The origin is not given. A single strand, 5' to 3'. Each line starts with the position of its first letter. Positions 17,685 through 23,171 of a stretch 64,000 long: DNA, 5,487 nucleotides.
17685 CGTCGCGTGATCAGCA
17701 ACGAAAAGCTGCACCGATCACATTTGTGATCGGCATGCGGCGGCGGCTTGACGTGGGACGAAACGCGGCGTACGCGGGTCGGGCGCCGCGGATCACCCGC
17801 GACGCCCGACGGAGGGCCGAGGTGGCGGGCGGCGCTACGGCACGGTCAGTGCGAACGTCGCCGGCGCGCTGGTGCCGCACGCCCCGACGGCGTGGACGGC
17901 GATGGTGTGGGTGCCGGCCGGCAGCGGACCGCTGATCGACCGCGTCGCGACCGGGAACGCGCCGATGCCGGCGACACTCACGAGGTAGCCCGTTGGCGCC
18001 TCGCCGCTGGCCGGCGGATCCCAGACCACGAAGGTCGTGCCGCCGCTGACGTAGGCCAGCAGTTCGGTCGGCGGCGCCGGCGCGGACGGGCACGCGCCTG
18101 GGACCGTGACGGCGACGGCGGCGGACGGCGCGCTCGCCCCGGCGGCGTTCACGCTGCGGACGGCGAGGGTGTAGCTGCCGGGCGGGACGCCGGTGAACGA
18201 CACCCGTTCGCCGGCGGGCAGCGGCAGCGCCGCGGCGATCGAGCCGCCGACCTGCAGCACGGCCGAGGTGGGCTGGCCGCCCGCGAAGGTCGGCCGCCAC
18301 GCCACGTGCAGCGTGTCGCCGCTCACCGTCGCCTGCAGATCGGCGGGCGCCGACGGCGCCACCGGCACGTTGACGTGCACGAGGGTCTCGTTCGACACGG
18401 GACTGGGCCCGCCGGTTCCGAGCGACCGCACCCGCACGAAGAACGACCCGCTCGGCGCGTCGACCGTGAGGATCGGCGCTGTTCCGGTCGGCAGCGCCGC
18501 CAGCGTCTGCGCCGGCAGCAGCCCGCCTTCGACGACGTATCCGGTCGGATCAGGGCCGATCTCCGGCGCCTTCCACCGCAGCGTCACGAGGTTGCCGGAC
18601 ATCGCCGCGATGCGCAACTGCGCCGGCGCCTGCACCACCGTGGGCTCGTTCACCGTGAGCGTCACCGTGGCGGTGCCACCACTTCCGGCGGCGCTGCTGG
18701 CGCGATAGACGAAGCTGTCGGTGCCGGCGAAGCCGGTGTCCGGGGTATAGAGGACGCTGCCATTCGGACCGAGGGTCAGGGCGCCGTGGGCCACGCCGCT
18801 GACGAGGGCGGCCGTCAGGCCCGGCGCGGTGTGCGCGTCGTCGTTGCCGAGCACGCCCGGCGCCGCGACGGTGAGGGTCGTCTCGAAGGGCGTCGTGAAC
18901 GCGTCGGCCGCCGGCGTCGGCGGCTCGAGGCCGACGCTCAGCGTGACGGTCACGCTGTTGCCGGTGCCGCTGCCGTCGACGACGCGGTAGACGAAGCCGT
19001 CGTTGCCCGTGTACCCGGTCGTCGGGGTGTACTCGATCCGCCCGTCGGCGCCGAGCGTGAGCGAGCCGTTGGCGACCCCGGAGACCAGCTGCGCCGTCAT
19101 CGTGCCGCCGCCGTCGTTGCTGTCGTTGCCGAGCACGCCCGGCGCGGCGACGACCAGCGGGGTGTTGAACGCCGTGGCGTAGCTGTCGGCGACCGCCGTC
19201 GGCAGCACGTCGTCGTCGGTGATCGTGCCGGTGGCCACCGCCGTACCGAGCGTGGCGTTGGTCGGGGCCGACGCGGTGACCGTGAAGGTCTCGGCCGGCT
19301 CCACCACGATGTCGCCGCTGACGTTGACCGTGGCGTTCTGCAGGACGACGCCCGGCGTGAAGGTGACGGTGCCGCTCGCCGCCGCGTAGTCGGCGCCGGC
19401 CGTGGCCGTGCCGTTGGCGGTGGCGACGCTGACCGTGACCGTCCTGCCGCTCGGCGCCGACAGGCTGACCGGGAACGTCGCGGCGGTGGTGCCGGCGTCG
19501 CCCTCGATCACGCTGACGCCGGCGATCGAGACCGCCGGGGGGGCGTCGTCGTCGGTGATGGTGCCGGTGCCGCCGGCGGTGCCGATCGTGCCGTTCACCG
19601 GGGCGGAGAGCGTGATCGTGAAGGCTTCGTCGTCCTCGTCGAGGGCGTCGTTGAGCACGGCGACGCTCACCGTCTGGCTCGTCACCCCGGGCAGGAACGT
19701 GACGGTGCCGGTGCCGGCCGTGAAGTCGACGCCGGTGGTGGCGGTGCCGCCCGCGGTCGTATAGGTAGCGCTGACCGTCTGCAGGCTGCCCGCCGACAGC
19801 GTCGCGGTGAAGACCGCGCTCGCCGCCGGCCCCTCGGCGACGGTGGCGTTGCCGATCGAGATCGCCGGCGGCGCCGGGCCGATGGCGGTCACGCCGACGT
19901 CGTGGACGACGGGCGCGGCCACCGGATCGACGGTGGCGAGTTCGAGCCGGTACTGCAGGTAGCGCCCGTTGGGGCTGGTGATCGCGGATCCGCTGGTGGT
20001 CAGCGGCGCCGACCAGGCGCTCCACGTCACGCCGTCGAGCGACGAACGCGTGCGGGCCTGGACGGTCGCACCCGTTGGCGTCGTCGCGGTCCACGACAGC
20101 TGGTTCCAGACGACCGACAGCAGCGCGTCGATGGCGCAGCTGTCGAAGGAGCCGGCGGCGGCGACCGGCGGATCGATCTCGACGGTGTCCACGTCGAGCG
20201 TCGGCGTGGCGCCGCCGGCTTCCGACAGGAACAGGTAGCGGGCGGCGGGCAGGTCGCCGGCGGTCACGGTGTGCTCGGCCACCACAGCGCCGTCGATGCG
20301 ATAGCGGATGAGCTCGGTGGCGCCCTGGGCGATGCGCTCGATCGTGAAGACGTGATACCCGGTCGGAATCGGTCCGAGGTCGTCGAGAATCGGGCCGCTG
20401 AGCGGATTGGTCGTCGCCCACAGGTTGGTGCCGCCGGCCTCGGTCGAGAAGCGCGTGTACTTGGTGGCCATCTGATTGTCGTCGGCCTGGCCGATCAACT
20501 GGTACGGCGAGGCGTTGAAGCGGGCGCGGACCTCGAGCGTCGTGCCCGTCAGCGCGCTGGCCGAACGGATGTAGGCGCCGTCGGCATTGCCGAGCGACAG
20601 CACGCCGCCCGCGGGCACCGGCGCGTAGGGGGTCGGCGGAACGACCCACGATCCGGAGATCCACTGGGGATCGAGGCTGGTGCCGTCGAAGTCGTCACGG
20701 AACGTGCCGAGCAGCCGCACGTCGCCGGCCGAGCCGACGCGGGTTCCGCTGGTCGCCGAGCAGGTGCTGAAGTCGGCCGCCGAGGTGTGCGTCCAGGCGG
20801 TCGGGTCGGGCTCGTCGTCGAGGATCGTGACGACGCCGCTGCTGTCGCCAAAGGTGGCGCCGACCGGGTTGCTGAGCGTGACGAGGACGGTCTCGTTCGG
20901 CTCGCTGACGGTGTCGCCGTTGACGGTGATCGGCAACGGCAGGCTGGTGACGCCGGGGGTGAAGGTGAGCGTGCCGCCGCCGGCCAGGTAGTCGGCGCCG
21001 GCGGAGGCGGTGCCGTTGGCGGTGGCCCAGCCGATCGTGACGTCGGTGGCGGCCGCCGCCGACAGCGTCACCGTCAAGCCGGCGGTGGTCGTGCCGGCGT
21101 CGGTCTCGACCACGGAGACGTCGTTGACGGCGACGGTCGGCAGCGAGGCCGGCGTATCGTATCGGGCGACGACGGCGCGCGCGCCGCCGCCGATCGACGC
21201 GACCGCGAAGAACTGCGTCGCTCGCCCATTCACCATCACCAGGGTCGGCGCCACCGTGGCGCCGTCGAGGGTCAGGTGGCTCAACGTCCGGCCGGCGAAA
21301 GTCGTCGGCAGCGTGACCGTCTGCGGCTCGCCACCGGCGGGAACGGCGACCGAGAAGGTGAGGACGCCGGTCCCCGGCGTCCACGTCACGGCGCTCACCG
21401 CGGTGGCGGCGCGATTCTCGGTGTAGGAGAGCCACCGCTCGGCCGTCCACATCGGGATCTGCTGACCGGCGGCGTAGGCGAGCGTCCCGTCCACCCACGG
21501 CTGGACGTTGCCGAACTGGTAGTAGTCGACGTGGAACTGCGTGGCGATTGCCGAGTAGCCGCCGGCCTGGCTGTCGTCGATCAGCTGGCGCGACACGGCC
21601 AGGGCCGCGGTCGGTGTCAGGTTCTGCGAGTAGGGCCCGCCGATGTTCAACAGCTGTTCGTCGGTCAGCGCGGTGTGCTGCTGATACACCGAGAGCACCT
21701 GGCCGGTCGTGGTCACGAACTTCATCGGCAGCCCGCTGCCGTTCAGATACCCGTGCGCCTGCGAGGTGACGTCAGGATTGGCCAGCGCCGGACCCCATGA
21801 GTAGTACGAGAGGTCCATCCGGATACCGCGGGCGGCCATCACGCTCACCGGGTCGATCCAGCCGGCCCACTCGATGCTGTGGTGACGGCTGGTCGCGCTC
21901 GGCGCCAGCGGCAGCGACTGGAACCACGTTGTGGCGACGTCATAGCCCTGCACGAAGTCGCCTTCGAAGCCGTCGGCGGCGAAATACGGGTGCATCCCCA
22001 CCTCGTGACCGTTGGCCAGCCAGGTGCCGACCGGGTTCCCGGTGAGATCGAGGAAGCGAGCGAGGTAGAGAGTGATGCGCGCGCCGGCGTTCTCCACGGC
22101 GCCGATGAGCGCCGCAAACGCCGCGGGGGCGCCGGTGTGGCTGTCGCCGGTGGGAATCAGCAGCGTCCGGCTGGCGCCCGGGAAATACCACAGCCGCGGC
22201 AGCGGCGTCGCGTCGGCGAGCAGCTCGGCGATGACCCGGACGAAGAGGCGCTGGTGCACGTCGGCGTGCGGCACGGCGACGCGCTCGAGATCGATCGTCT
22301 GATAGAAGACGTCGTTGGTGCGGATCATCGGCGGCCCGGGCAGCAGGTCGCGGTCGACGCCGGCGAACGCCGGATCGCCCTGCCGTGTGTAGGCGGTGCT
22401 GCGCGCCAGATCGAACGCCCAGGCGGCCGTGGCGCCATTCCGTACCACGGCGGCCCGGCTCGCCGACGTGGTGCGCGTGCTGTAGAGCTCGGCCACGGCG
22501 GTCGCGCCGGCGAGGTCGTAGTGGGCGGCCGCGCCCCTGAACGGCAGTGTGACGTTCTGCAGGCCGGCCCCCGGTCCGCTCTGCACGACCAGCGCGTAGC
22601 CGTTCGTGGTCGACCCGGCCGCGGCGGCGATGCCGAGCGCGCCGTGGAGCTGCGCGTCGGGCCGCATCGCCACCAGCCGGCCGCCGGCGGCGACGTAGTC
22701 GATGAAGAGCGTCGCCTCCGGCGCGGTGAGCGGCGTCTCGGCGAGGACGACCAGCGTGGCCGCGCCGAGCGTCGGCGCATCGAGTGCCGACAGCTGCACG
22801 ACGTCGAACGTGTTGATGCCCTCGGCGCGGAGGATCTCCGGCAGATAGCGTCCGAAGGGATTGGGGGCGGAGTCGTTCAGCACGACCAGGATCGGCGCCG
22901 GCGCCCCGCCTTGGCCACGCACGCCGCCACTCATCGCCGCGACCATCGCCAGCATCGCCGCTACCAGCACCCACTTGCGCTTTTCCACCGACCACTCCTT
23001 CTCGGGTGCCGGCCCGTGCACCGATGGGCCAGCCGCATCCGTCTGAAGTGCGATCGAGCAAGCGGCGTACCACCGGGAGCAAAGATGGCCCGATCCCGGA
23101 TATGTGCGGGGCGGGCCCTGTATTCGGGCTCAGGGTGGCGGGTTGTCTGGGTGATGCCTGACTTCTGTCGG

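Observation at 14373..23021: Tandem paralogous giant secreted proteins built on a shared, unassigned ~580-aa N-terminal module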

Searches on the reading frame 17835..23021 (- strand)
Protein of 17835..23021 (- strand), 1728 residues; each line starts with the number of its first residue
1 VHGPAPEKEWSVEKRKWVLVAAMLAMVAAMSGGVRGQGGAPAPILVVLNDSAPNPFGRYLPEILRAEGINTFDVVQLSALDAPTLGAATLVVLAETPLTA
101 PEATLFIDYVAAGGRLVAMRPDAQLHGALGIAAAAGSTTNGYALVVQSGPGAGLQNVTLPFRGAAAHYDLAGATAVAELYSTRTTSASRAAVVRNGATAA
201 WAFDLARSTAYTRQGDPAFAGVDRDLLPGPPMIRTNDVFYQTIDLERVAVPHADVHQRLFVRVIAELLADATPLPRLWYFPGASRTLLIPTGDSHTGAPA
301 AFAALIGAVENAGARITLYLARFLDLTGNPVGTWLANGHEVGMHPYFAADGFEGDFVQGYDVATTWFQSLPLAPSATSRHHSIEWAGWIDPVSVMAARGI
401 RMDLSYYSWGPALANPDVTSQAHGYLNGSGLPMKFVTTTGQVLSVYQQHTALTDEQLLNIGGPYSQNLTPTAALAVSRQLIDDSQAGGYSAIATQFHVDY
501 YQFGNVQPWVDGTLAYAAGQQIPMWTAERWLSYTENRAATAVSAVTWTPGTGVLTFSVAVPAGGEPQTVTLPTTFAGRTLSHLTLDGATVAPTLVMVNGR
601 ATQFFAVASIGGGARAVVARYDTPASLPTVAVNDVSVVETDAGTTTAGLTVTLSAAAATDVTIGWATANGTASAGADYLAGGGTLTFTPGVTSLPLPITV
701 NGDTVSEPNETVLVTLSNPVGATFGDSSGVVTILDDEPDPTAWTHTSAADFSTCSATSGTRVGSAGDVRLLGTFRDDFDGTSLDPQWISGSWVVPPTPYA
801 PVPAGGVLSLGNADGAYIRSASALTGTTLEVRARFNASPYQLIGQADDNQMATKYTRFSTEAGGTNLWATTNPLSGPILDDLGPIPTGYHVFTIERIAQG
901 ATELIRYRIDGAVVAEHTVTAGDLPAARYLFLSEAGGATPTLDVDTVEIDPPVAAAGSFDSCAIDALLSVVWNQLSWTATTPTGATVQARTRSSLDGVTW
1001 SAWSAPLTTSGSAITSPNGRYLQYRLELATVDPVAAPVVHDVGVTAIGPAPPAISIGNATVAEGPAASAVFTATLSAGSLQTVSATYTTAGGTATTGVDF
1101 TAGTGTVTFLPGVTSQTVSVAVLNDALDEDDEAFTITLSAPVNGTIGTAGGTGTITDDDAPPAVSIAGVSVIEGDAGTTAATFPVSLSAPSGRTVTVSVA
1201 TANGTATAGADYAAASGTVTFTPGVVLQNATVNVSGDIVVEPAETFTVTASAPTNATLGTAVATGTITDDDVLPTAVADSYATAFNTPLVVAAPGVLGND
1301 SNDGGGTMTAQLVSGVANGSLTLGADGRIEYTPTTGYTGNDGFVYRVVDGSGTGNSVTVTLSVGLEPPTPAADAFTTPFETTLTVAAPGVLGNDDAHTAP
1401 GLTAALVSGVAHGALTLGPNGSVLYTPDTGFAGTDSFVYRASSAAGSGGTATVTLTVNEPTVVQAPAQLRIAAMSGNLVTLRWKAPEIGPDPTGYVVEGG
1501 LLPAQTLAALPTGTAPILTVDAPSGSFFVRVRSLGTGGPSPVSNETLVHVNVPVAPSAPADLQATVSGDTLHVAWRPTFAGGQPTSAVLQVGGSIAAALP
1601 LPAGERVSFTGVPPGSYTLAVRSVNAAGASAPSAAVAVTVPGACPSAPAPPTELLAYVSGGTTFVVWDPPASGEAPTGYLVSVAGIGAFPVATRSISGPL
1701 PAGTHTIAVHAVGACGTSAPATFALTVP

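Call 3: search_protein_families(library=pfam, proteins=[window:17835-23021:-], max_evalue=0.01)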
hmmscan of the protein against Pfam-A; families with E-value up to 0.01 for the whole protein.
window:17835-23021:- (1728 aa): 5 families
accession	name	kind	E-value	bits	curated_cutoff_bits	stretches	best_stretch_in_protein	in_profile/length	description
PF03160.20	Calx-beta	-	2.1e-48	163.7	27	3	1172-1271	15-119/119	Calx-beta domain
PF17963.7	Big_9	-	6.3e-24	85.1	23.6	2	1273-1361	3-88/89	Bacterial Ig domain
PF17892.7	Cadherin_5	-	3.6e-15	56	26.5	2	1274-1363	5-97/98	Cadherin-like domain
PF17803.7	Cadherin_4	-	2.5e-14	54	25.1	2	1262-1331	2-71/71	Bacterial cadherin-like domain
PF00041.27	fn3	-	1e-06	29.3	25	0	1557-1638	1-83/84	Fibronectin type III domain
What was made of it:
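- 17838..18653 (-): B, three FN3-like modules. The last carries the Cys pair C1644/C1715. Pfam fn3 29.3 bits for the whole protein (call 3).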

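Call 7: search_protein_families(library=ncbifam, proteins=[window:17835-23021:-], max_evalue=1)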
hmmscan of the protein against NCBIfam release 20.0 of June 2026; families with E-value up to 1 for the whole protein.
window:17835-23021:- (1728 aa): 4 families
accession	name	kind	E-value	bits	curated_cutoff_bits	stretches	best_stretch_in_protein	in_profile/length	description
TIGR00845.1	caca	equivalog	7.7e-28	96.7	679.85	3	1080-1142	425-487/921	sodium/calcium exchanger 1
NF012211.1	tand_rpt_95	domain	8.3e-16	57.7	90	2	1289-1363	8-84/98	tandem-95 repeat protein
NF038115.1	SVAGG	subfamily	8.5e-07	28.3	150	2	1071-1136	284-352/407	SVAGG family GlyGly-CTERM protein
TIGR04212.1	GlyGly_RbtA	equivalog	0.00038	18.9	295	2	1306-1351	506-551/605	rhombotarget A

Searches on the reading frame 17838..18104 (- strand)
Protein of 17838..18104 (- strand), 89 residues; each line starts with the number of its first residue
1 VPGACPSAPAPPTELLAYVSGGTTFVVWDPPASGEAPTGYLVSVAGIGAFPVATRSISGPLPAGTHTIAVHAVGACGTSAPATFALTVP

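Call 70: search_protein_families(library=pfam, proteins=[window:17838-18104:-], max_evalue=1)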
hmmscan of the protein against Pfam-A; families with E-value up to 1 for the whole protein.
window:17838-18104:- (89 aa): 2 families
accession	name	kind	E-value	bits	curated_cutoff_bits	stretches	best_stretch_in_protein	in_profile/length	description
PF00041.27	fn3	-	0.19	12.4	25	1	11-74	2-70/84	Fibronectin type III domain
PF15391.11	DUF4614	-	0.32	11.5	25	1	59-87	102-130/180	Domain of unknown function (DUF4614)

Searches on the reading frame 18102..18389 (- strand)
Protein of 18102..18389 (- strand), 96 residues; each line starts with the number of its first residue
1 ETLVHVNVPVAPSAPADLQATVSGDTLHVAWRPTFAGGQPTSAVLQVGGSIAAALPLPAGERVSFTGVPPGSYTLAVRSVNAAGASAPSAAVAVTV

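Call 70: search_protein_families(library=pfam, proteins=[window:18102-18389:-], max_evalue=1)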
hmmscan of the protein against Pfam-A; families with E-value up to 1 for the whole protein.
window:18102-18389:- (96 aa): 8 families
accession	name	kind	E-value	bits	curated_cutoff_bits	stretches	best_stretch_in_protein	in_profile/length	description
PF00041.27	fn3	-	0.0001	22.9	25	1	13-94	1-83/84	Fibronectin type III domain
PF07495.19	Y_Y_Y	-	0.0017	18.6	26.6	1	62-94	29-62/65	Y_Y_Y domain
PF00801.26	PKD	-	0.0041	17.5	23.5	1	8-93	9-79/80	PKD domain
PF25523.1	Ig_RIMBP2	-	0.0052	17.2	27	1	12-49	3-42/105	RIMBP2-like, immunoglobulin-like domain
PF19077.6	Big_13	-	0.0073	17.2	27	1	24-96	20-100/102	Bacterial Ig-like domain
PF24421.1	Ig_J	-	0.015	15.8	29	1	64-93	69-98/104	Tip attachment protein J, Ig-like domain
PF18981.6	InlK_D3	-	0.024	15.1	25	1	70-96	49-75/75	Internalin K domain (D3/D4)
PF13620.12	CarboxypepD_reg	-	0.047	14.5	32.3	1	64-92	41-69/82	Carboxypeptidase regulatory-like domain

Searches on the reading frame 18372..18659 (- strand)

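Call 70: search_protein_families(library=pfam, proteins=[window:18372-18659:-], max_evalue=1)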
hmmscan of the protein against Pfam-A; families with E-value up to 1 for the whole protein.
window:18372-18659:- (96 aa): 1 family
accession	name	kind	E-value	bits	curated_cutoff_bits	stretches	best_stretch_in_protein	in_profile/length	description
PF00041.27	fn3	-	0.043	14.5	25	1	11-44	2-35/84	Fibronectin type III domain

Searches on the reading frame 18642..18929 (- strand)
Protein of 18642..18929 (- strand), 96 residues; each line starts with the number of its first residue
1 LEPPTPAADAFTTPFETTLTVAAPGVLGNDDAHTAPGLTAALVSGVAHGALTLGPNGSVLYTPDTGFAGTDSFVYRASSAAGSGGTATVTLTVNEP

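Call 70: search_protein_families(library=pfam, proteins=[window:18642-18929:-], max_evalue=1)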
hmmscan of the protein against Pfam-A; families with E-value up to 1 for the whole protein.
window:18642-18929:- (96 aa): 4 families
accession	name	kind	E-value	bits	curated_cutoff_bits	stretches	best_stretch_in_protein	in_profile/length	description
PF17963.7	Big_9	-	9.8e-15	55.7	23.6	1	3-92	3-89/89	Bacterial Ig domain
PF17892.7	Cadherin_5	-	7.3e-10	39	26.5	1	8-94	11-98/98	Cadherin-like domain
PF17803.7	Cadherin_4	-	4.3e-08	34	25.1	1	3-61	13-71/71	Bacterial cadherin-like domain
PF19076.6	CshA_repeat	-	0.034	15.2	27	1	45-93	56-103/103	Surface adhesin CshA repetitive domain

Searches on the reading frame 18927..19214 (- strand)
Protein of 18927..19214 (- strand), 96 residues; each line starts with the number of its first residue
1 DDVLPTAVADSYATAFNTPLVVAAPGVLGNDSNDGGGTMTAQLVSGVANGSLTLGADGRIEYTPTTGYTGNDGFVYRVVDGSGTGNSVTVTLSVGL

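Call 70: search_protein_families(library=pfam, proteins=[window:18927-19214:-], max_evalue=1)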
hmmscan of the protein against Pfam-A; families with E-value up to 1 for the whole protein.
window:18927-19214:- (96 aa): 5 families
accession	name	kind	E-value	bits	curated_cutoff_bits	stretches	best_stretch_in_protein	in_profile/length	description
PF17963.7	Big_9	-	1.5e-16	61.5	23.6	1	4-92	3-88/89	Bacterial Ig domain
PF17892.7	Cadherin_5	-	1.3e-12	47.8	26.5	1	5-94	5-97/98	Cadherin-like domain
PF17803.7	Cadherin_4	-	2.4e-11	44.4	25.1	1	5-62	14-71/71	Bacterial cadherin-like domain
PF19076.6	CshA_repeat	-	0.064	14.4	27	1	38-90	48-99/103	Surface adhesin CshA repetitive domain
PF09134.16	Invasin_D3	-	0.38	11.7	33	1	25-56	49-80/98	Invasin, domain 3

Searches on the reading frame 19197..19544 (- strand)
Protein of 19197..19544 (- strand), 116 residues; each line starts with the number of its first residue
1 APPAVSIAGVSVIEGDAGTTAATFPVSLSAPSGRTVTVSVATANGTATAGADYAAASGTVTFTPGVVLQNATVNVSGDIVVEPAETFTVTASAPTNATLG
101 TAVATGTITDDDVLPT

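Call 70: search_protein_families(library=pfam, proteins=[window:19197-19544:-], max_evalue=1)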
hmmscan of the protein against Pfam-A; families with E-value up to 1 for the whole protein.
window:19197-19544:- (116 aa): 1 family
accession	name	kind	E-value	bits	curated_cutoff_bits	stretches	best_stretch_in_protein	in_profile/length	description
PF03160.20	Calx-beta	-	1.2e-18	67.6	27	1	17-112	19-119/119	Calx-beta domain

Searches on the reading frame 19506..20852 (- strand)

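Call 9: search_protein_families(library=pfam, proteins=[window:19506-20852:-], max_evalue=10)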
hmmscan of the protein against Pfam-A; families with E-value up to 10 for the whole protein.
window:19506-20852:- (449 aa): 1 family
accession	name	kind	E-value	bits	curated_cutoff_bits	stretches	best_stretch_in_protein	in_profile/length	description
PF03160.20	Calx-beta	-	3.5e-15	56.5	27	1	352-422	30-101/119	Calx-beta domain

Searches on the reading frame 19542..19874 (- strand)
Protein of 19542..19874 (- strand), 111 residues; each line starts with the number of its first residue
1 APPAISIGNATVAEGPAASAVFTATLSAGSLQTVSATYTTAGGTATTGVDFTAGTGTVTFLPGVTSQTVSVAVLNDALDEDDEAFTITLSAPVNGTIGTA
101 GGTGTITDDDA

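Call 70: search_protein_families(library=pfam, proteins=[window:19542-19874:-], max_evalue=1)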
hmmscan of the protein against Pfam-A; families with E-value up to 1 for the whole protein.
window:19542-19874:- (111 aa): 1 family
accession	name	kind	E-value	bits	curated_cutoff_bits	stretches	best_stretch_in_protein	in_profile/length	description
PF03160.20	Calx-beta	-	2e-16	60.5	27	1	18-96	23-101/119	Calx-beta domain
